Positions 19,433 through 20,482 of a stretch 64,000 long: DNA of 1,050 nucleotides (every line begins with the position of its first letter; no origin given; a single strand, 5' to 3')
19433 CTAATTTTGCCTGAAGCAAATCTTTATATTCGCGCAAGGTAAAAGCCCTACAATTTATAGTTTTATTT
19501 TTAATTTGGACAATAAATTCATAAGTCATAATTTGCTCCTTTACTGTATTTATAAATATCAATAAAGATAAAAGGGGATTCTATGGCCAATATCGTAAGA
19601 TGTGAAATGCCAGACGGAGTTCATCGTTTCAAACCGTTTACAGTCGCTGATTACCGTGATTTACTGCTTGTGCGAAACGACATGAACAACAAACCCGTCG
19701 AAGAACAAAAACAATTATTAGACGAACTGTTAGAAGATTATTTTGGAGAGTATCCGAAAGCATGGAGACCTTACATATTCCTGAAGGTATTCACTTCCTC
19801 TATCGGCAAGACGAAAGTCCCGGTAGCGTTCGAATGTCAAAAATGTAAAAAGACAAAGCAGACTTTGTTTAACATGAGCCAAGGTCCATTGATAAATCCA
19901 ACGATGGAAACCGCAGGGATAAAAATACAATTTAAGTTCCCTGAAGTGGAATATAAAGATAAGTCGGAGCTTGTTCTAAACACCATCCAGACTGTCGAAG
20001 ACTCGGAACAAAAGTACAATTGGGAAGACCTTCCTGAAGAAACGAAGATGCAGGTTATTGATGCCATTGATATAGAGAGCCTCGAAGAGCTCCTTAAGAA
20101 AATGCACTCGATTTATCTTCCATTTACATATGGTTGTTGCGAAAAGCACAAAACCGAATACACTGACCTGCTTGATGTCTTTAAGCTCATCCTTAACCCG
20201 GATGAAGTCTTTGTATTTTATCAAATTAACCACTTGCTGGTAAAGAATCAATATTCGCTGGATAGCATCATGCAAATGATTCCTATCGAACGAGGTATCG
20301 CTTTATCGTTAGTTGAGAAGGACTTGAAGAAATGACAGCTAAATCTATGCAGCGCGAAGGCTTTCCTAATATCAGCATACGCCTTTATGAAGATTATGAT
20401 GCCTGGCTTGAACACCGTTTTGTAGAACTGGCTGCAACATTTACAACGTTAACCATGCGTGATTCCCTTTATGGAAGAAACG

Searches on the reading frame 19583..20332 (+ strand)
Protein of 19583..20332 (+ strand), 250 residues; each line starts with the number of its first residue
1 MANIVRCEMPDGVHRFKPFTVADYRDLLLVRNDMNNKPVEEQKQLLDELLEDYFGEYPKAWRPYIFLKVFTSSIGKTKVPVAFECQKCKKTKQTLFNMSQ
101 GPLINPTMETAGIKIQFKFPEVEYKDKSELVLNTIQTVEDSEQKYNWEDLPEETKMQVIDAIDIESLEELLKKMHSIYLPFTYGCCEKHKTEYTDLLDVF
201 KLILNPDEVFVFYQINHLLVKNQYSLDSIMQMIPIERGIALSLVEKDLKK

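Call 7: search_dna_similar(query=window:19583-20332:+, collection=phages, mode=protein, max_rows=60, rows=spread)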
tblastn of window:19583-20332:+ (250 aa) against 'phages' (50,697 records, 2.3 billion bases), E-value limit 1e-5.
Records with a match: 1378; places in all: 1379; records where one place covers at least 80% of the query: 1374.
Best place of each record, by identity: >=99% 1; 95-99% 30; 60-80% 81; <60% 1266.
By first word of the organism name: Escherichia 602; Klebsiella 277; Shigella 83; Acinetobacter 69; Enterobacter 56; Enterobacteria 48; Aeromonas 42; Yersinia 33; Salmonella 30; Citrobacter 26; and 27 more.
By host as written in the record: Escherichia coli 258; - 143; Klebsiella pneumoniae 90; Escherichia coli B 28; Escherichia coli O157:H7 24; Escherichia coli str. K-12 substr. MG1655 22; Shigella sp. 21; Acinetobacter baumannii 19; and 342 more.
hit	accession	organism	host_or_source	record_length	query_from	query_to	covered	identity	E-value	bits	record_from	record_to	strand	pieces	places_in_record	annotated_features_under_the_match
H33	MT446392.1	Escherichia virus TH15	Escherichia coli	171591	1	250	100%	99.2%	2e-155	483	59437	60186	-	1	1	record has no annotation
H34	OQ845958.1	Escherichia phage pEC-M719-6WT.2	Escherichia coli M719-6WT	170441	1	250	100%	97.6%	1e-153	478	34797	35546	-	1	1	baseplate | baseplate hub subunit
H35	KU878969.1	Escherichia phage MX01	Escherichia coli DE217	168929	1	250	100%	69.6%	5e-112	358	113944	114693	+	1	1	baseplate hub assembly catalyst | baseplate hub subunit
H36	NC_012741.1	Escherichia phage JS10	Escherichia coli K12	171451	1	250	100%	69.2%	5e-112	358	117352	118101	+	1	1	51: baseplate hub assembly protein | 27: baseplate hub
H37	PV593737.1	Enterobacter phage vB_ECC_MY742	Enterobacter hormaechei ST 742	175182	1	249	100%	65.1%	4e-107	344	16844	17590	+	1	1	baseplate hub (x2)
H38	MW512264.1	Escherichia phage PTK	Shaanbei White Cashmere Goat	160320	1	250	100%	59.6%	1e-93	306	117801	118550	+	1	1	hypothetical protein | baseplate central spike complex protein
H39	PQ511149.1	Escherichia phage NHEP11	Escherichia coli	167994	1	250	100%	59.6%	1e-93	306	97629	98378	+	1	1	baseplate hub (x2)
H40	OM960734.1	Escherichia phage vB_EcoM_SCS57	Escherichia coli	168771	1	250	100%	59.6%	1e-93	306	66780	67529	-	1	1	baseplate hub assembly protein | baseplate hub subunit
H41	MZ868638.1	Escherichia phage vB_EcoM-pEK20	Escherichia coli ATCC 43895 (STEC)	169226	1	250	100%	59.6%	1e-93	306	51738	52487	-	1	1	baseplate hub subunit (x2)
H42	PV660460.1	Escherichia phage LF82-33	Escherichia coli LF82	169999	1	250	100%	59.6%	1e-93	306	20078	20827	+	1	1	baseplate hub (x2)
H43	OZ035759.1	Mosigvirus mar005p1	-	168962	1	250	100%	59.6%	1e-93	306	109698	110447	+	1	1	record has no annotation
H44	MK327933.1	Escherichia phage vB_EcoM_G2285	Escherichia coli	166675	1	250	100%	59.2%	2e-92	302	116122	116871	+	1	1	putative baseplate hub assembly protein | putative baseplate hub subunit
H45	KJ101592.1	Enterobacter phage PG7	Enterobacter cloacae clinial isolate EC7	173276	1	250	100%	58.8%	2e-89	294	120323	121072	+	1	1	baseplate hub assembly protein | baseplate hub subunit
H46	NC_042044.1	Salmonella phage Melville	Salmonella enterica subsp. enterica ...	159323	1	250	100%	58.8%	3e-88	291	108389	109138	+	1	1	baseplate hub assembly protein | ribosome_binding_site | baseplate hub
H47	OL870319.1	Klebsiella phage UTI-K4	Klebsiella pneumoniae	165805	1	249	100%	57.4%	9e-84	278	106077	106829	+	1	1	baseplate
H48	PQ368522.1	Klebsiella phage Mexia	Klebsiella pneumoniae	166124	1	249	100%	57.4%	2e-83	276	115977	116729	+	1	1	baseplate hub assembly protein | ribosome_binding_site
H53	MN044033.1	Klebsiella phage Marfa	Klebsiella pneumoniae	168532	1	250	100%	55.8%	8e-85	280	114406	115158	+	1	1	baseplate hub assembly protein | ribosome_binding_site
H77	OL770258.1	Acinetobacter phage AB-Navy1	Acinetobacter baumannii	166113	1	250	100%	51.0%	5e-81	270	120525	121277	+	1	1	baseplate hub assembly protein | ribosome_binding_site | baseplate hub subunit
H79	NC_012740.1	Escherichia phage JSE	Escherichia coli K12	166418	3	250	99%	49.2%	4e-62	215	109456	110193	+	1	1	51: baseplate hub assembly protein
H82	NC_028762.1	Proteus phage vB_PmiM_Pm5461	Proteus mirabilis 417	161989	3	249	99%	42.9%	6e-56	197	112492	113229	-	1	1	baseplate hub assembly protein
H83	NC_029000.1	Stenotrophomonas phage IME13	Stenotrophomonas maltophilia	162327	1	250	100%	40.4%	4e-55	196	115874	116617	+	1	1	baseplate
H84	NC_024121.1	Serratia phage PS2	Serratia marcescens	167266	1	247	99%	40.0%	7e-51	183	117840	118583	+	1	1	baseplate hub assembly protein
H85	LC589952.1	Enterobacter phage vB_EkoM5VN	Enterobacter kobei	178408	1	250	100%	31.3%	1e-26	113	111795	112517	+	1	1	baseplate hub assembly catalyst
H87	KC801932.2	Escherichia phage Lw1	Escherichia coli BL21(DE3)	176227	1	250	100%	31.0%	3e-24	106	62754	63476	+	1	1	baseplate hub assembly catalyst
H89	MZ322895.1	Klebsiella phage vB_KpnM_VAC13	Klebsiella pneumoniae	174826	1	250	100%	30.8%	5e-22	100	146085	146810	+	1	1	baseplate hub assembly protein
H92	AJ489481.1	Escherichia phage RB49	-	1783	3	98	38%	54.2%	2e-19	92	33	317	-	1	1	51: gp51 protein | minus_35_signal | minus_10_signal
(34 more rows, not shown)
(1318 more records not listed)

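Call 21: get_annotated_region(hit=H36, flank=900)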
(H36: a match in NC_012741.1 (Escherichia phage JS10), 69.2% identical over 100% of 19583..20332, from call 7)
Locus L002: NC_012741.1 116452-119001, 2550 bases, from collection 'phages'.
description: Enterobacteria phage JS10, complete genome.
organism: Escherichia phage JS10 (NCBI taxid 576790)
taxonomy: Viruses; Duplodnaviria; Heunggongvirae; Uroviricota; Caudoviricetes; Straboviridae; Tevenvirinae; Dhakavirus; Dhakavirus JS10
host: Escherichia coli K12; source: -; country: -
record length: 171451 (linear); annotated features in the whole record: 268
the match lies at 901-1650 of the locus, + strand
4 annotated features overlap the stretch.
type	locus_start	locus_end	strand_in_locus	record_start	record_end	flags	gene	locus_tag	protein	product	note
CDS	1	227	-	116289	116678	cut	25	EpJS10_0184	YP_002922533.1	baseplate wedge subunit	gp25; 15k lysozyme; structural virion protein; in bacteriophage T4 and related viruses, the virion is composed of head ...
CDS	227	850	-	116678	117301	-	26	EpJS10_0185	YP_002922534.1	baseplate hub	-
CDS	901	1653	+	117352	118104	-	51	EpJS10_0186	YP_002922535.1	baseplate hub assembly protein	gp51; chaperone; in bacteriophage T4 and related viruses, the virion is composed of head and tail components; the ...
CDS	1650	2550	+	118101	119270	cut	27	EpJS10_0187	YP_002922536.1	baseplate hub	gp27; structural virion protein; in bacteriophage T4 and related viruses, the virion is composed of head and tail ...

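Call 22: get_annotated_region(hit=H37, flank=900)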
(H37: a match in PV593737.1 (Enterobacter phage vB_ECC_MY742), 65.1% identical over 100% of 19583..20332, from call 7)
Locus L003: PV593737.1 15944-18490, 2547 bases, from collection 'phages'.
description: Enterobacter phage vB_ECC_MY742, complete genome.
organism: Enterobacter phage vB_ECC_MY742 (NCBI taxid 3420845)
taxonomy: Viruses
host: Enterobacter hormaechei ST 742; source: sewage; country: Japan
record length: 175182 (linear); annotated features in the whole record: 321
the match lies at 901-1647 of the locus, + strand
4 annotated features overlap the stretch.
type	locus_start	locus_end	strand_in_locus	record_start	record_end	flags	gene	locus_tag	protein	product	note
CDS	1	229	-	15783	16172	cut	-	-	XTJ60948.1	baseplate wedge subunit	tail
CDS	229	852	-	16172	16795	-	-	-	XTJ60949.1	baseplate hub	tail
CDS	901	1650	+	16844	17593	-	-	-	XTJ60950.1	baseplate hub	tail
CDS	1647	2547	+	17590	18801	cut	-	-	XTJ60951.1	baseplate hub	tail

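Call 23: get_annotated_region(hit=H43, flank=900)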
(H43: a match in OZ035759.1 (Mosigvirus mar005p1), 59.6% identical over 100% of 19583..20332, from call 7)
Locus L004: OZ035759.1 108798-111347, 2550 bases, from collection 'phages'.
description: Mosigvirus mar005p1 genome assembly, chromosome: 1.
organism: Mosigvirus mar005p1 (NCBI taxid 2560437)
taxonomy: Viruses; Duplodnaviria; Heunggongvirae; Uroviricota; Caudoviricetes; Straboviridae; Tevenvirinae; Mosigvirus
host: -; source: -; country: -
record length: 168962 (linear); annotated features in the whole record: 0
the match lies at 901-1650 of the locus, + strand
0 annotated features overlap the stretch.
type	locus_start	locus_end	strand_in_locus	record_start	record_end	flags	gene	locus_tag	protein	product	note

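Call 24: get_annotated_region(hit=H45, flank=900)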
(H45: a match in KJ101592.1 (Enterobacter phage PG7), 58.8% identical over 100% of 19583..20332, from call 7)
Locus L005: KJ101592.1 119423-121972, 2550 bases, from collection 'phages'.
description: Enterobacter phage PG7, complete genome.
organism: Enterobacter phage PG7 (NCBI taxid 1455074)
taxonomy: Viruses; Duplodnaviria; Heunggongvirae; Uroviricota; Caudoviricetes; Straboviridae; Tevenvirinae; Karamvirus; Karamvirus pg7
host: Enterobacter cloacae clinial isolate EC7; source: fishpond water; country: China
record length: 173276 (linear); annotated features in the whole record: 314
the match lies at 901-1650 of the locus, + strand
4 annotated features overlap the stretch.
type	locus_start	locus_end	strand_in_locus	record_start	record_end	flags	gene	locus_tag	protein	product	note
CDS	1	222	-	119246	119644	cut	-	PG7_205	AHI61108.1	base plate wedge subunit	gp25 base plate wedge subunit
CDS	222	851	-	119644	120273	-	-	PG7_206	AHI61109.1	base plate hub subunit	gp26 base plate hub subunit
CDS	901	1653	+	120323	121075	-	-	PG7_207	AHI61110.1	baseplate hub assembly protein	gp51 baseplate hub assembly protein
CDS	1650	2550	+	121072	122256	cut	-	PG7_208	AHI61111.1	baseplate hub subunit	gp27 baseplate hub subunit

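Call 25: get_annotated_region(hit=H46, flank=900)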
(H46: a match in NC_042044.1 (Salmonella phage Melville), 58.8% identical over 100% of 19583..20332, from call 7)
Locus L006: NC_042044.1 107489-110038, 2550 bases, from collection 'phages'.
description: Salmonella phage Melville, complete genome.
organism: Salmonella phage Melville (NCBI taxid 2041413)
taxonomy: Viruses; Duplodnaviria; Heunggongvirae; Uroviricota; Caudoviricetes; Straboviridae; Tevenvirinae; Gelderlandvirus; Gelderlandvirus melville
host: Salmonella enterica subsp. enterica serovar Newport; source: municipal wastewater; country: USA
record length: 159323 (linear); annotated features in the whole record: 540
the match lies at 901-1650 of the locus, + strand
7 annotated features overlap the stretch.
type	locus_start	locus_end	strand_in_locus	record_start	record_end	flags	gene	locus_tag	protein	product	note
CDS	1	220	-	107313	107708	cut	-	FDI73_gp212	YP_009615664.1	baseplate wedge subunit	-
CDS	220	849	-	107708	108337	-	-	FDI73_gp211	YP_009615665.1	baseplate hub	-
regulatory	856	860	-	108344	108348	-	-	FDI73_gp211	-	ribosome_binding_site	CPT_Melville_190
regulatory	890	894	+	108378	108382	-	-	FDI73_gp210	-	ribosome_binding_site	CPT_Melville_191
CDS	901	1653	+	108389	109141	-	-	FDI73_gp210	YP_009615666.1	baseplate hub assembly protein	-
regulatory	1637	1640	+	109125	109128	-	-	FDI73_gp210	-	ribosome_binding_site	CPT_Melville_192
CDS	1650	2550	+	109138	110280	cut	-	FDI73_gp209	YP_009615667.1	baseplate hub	-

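Call 26: get_annotated_region(hit=H48, flank=900)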
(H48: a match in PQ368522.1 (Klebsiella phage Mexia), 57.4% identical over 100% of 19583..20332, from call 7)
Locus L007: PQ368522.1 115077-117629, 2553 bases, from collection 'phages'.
description: Klebsiella phage Mexia, complete genome.
organism: Klebsiella phage Mexia (NCBI taxid 3374133)
taxonomy: Viruses
host: Klebsiella pneumoniae; source: municipal wastewater influent; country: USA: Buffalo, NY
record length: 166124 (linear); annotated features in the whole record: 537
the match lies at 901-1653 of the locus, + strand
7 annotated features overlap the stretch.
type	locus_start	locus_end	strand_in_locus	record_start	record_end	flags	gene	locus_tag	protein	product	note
CDS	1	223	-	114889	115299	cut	-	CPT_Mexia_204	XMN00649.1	baseplate wedge subunit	-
CDS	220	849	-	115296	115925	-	-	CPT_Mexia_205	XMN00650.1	baseplate hub subunit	-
regulatory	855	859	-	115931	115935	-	-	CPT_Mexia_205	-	ribosome_binding_site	-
regulatory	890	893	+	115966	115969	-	-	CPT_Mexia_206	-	ribosome_binding_site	-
CDS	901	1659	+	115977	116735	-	-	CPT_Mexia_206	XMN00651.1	baseplate hub assembly protein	-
regulatory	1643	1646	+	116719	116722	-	-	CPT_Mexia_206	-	ribosome_binding_site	-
CDS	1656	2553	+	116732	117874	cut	-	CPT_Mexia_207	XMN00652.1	baseplate hub subunit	-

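Call 27: get_annotated_region(hit=H53, flank=900)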
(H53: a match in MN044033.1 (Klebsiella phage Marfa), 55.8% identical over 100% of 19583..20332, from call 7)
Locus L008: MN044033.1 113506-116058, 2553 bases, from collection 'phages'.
description: Klebsiella phage Marfa, complete genome.
organism: Klebsiella phage Marfa (NCBI taxid 2587809)
taxonomy: Viruses; Duplodnaviria; Heunggongvirae; Uroviricota; Caudoviricetes; Marfavirus; Marfavirus marfa
host: Klebsiella pneumoniae; source: mixed swine fecal samples from Texas and Michigan; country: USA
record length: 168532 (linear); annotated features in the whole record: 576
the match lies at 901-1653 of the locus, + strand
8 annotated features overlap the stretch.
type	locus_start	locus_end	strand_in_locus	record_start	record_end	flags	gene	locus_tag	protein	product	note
CDS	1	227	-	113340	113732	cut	-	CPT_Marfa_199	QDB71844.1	baseplate wedge subunit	BLASTp similarity to phage T4 NP_049800.1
CDS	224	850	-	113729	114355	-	-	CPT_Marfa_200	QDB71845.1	baseplate hub subunit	BLASTp similarity to phage T4 NP_049801.1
regulatory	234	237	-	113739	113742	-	-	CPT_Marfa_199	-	ribosome_binding_site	CPT_Marfa_199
regulatory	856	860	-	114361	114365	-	-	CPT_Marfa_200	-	ribosome_binding_site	CPT_Marfa_200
regulatory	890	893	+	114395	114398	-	-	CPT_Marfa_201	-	ribosome_binding_site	CPT_Marfa_201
CDS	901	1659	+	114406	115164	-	-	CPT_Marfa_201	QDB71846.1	baseplate hub assembly protein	BLASTp similarity to phage T4 NP_049802.1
regulatory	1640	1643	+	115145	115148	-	-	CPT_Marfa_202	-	ribosome_binding_site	CPT_Marfa_202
CDS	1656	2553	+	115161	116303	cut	-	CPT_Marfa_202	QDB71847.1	baseplate hub subunit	BLASTp similarity to phage T4 NP_049803.1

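Call 28: get_annotated_region(hit=H77, flank=900)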
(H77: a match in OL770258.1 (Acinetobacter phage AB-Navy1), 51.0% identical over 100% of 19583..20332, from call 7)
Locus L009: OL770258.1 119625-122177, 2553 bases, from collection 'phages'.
description: Acinetobacter phage AB-Navy1, complete genome.
organism: Acinetobacter phage AB-Navy1 (NCBI taxid 2920927)
taxonomy: Viruses; Duplodnaviria; Heunggongvirae; Uroviricota; Caudoviricetes; Straboviridae; Twarogvirinae; Lazarusvirus
host: Acinetobacter baumannii; source: sewage; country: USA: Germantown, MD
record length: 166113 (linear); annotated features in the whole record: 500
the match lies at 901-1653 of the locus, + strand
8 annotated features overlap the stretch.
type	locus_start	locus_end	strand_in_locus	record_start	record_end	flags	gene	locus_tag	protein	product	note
CDS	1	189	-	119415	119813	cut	-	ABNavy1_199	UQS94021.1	baseplate wedge subunit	-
CDS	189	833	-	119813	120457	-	-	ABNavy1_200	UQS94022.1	baseplate hub subunit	-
regulatory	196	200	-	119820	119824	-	-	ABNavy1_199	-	ribosome_binding_site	-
regulatory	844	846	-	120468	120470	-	-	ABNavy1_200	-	ribosome_binding_site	-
regulatory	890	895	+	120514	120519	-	-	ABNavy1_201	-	ribosome_binding_site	-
CDS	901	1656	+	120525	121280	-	-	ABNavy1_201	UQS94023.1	baseplate hub assembly protein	-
regulatory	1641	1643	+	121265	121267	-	-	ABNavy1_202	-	ribosome_binding_site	-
CDS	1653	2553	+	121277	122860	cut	-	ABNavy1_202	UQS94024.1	baseplate hub subunit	-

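Call 29: get_annotated_region(hit=H79, flank=900)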
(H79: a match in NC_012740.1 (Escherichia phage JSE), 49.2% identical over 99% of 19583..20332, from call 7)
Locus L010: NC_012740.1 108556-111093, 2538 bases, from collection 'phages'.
description: Enterobacteria phage JSE, complete genome.
organism: Escherichia phage JSE (NCBI taxid 576789)
taxonomy: Viruses; Duplodnaviria; Heunggongvirae; Uroviricota; Caudoviricetes; Straboviridae; Krischvirus; Krischvirus jse
host: Escherichia coli K12; source: -; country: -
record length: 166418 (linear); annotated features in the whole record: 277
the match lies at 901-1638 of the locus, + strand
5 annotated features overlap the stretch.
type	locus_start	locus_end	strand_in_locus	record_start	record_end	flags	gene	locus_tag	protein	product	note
CDS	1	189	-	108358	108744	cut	25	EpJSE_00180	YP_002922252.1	baseplate wedge subunit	gp25; 15k lysozyme; structural virion protein; in bacteriophage T4 and related viruses, the virion is composed of head ...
CDS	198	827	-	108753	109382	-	-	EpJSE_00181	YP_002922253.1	baseplate hub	-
CDS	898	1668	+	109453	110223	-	51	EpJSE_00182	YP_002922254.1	baseplate hub assembly protein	gp51; chaperone; in bacteriophage T4 and related viruses, the virion is composed of head and tail components; the ...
CDS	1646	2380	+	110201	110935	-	-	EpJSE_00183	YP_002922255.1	baseplate hub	-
CDS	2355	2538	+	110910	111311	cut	-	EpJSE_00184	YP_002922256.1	baseplate hub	-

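Call 30: get_annotated_region(hit=H82, flank=900)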
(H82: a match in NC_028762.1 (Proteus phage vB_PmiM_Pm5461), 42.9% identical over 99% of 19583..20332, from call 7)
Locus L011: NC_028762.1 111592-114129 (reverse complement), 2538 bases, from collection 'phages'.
description: Proteus phage vB_PmiM_Pm5461, complete genome.
organism: Proteus phage vB_PmiM_Pm5461 (NCBI taxid 1636250)
taxonomy: Viruses; Duplodnaviria; Heunggongvirae; Uroviricota; Caudoviricetes; Straboviridae; Bragavirus; Bragavirus pm5461
host: Proteus mirabilis 417; source: wastewater plant raw effluent; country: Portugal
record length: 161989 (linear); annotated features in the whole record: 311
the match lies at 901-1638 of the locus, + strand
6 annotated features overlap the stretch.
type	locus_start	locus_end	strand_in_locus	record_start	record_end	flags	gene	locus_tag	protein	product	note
CDS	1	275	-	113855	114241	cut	-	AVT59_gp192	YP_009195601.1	baseplate wedge subunit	-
CDS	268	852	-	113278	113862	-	-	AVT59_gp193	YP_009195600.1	baseplate hub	-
regulatory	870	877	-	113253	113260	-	-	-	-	promoter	discovered using MEME with manual verification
regulatory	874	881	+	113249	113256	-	-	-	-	promoter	discovered using MEME with manual verification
CDS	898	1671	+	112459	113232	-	-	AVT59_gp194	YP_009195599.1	baseplate hub assembly protein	-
CDS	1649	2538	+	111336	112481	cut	-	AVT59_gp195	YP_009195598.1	baseplate hub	-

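Call 31: get_annotated_region(hit=H83, flank=900)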
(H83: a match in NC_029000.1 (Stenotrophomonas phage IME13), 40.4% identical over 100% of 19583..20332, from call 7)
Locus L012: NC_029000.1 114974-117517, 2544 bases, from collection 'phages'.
description: Stenotrophomonas phage IME13, complete genome.
organism: Stenotrophomonas phage IME13 (NCBI taxid 1211280)
taxonomy: Viruses; Duplodnaviria; Heunggongvirae; Uroviricota; Caudoviricetes; Straboviridae; Tulanevirus; Tuaanevirus ime13
host: Stenotrophomonas maltophilia; source: sewage; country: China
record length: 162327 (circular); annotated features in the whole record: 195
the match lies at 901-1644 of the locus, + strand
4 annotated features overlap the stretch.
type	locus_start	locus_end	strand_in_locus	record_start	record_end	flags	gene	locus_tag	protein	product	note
CDS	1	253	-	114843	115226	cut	-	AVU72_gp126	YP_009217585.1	baseplate wedge subunit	T4-like gp25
CDS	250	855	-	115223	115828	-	-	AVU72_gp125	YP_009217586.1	baseplate hub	T4-like gp26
CDS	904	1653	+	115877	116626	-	-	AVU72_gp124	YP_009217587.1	baseplate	gp51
CDS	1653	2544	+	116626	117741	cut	-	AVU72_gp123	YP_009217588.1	baseplate hub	gp27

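Call 32: get_annotated_region(hit=H84, flank=900)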
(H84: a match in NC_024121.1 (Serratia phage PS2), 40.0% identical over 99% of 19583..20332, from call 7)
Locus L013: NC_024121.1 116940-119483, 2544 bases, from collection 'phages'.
description: Serratia phage PS2, complete genome.
organism: Serratia phage PS2 (NCBI taxid 1481112)
taxonomy: Viruses; Duplodnaviria; Heunggongvirae; Uroviricota; Caudoviricetes; Muldoonvirus; Muldoonvirus PS2
host: Serratia marcescens; source: -; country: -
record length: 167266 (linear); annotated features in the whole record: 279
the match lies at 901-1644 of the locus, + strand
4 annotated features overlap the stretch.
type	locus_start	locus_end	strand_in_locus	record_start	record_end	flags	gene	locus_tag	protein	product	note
CDS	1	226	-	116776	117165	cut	-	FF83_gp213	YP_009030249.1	baseplate wedge subunit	gp25 baseplate wedge subunit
CDS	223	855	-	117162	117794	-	-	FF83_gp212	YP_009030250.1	baseplate hub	gp26 baseplate hub subunit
CDS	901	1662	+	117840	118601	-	-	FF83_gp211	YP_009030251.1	baseplate hub assembly protein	gp51 baseplate hub assembly protein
CDS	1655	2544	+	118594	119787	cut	-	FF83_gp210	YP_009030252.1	baseplate hub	-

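Call 33: get_annotated_region(hit=H85, flank=900)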
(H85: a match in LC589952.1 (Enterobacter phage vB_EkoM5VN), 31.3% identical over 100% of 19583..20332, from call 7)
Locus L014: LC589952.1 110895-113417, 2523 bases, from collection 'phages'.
description: Enterobacter phage vB_EkoM5VN DNA, complete genome.
organism: Enterobacter phage vB_EkoM5VN (NCBI taxid 2771379)
taxonomy: Viruses; Duplodnaviria; Heunggongvirae; Uroviricota; Caudoviricetes; Straboviridae; Pseudotevenvirus; Pseudotevenvirus leb
host: Enterobacter kobei; source: soil; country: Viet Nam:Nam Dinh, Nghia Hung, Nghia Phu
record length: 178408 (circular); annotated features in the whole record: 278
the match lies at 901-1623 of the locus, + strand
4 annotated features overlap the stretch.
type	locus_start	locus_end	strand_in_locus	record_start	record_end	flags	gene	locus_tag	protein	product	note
CDS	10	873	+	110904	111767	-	-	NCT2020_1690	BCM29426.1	baseplate hub protein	-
CDS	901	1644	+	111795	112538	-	-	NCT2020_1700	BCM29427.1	baseplate hub assembly catalyst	-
CDS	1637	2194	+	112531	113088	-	-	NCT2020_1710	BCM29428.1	baseplate hub subunit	-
CDS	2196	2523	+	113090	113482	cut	-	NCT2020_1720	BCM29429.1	baseplate wedge subunit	-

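Call 34: get_annotated_region(hit=H87, flank=900)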
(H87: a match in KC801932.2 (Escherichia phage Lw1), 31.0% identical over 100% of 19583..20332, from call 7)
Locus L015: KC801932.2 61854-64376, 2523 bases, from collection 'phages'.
description: Escherichia phage Lw1, complete genome.
organism: Escherichia phage Lw1 (NCBI taxid 1307804)
taxonomy: Viruses; Duplodnaviria; Heunggongvirae; Uroviricota; Caudoviricetes; Straboviridae; Pseudotevenvirus; Pseudotevenvirus lw1
host: Escherichia coli BL21(DE3); source: -; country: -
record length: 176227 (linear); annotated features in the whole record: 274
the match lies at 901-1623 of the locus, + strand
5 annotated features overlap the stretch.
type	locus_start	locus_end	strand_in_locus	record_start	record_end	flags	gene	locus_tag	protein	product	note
CDS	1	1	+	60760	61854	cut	-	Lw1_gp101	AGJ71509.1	baseplate tail tube cap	gp48 baseplate tail tube cap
CDS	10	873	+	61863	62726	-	-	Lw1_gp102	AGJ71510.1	baseplate-tail tube initiator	gp54 baseplate-tail tube initiator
CDS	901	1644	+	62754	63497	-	-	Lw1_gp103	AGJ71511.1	baseplate hub assembly catalyst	gp51 baseplate hub assembly catalyst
CDS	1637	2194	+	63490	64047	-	-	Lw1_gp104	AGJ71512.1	baseplate hub subunit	gp26 baseplate hub subunit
CDS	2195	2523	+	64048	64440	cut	-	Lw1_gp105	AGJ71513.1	baseplate wedge subunit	gp25 baseplate wedge subunit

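Call 35: get_annotated_region(hit=H89, flank=900)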
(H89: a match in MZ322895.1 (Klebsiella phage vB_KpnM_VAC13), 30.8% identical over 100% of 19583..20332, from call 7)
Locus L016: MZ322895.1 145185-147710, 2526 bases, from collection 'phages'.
description: Klebsiella phage vB_KpnM_VAC13, complete genome.
organism: Klebsiella phage vB_KpnM_VAC13 (NCBI taxid 2849068)
taxonomy: Viruses; Duplodnaviria; Heunggongvirae; Uroviricota; Caudoviricetes; Straboviridae; Slopekvirus
host: Klebsiella pneumoniae; source: -; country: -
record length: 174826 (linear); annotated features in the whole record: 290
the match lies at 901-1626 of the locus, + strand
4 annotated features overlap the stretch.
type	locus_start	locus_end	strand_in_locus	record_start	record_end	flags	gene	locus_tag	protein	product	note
CDS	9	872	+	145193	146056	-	-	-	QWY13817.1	baseplate hub protein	ORF221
CDS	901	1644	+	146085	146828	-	-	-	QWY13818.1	baseplate hub assembly protein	ORF222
CDS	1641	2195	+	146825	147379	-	-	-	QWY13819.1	baseplate hub subunit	ORF223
CDS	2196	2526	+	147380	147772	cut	-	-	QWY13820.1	baseplate wedge subunit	ORF224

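Call 36: get_annotated_region(hit=H92, flank=900)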
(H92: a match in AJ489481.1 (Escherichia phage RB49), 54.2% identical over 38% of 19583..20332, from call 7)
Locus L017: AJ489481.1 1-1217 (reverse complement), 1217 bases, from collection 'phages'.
description: Bacteriophage RB49 51 (partial), 26, 25 and uvsY (partial) genes.
organism: Escherichia phage RB49 (NCBI taxid 50948)
taxonomy: Viruses; Duplodnaviria; Heunggongvirae; Uroviricota; Caudoviricetes; Straboviridae; Krischvirus; Krischvirus RB49
host: -; source: -; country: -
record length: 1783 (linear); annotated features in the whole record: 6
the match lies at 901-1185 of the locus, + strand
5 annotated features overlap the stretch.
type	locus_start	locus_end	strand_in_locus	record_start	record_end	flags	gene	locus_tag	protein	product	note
CDS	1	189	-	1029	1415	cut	25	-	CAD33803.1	gp25 protein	baseplate wedge protein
CDS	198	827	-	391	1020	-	26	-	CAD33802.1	gp26 protein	baseplate protein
CDS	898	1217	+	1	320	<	51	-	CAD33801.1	gp51 protein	baseplate protein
regulatory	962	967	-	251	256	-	-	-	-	minus_10_signal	-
regulatory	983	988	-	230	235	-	-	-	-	minus_35_signal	-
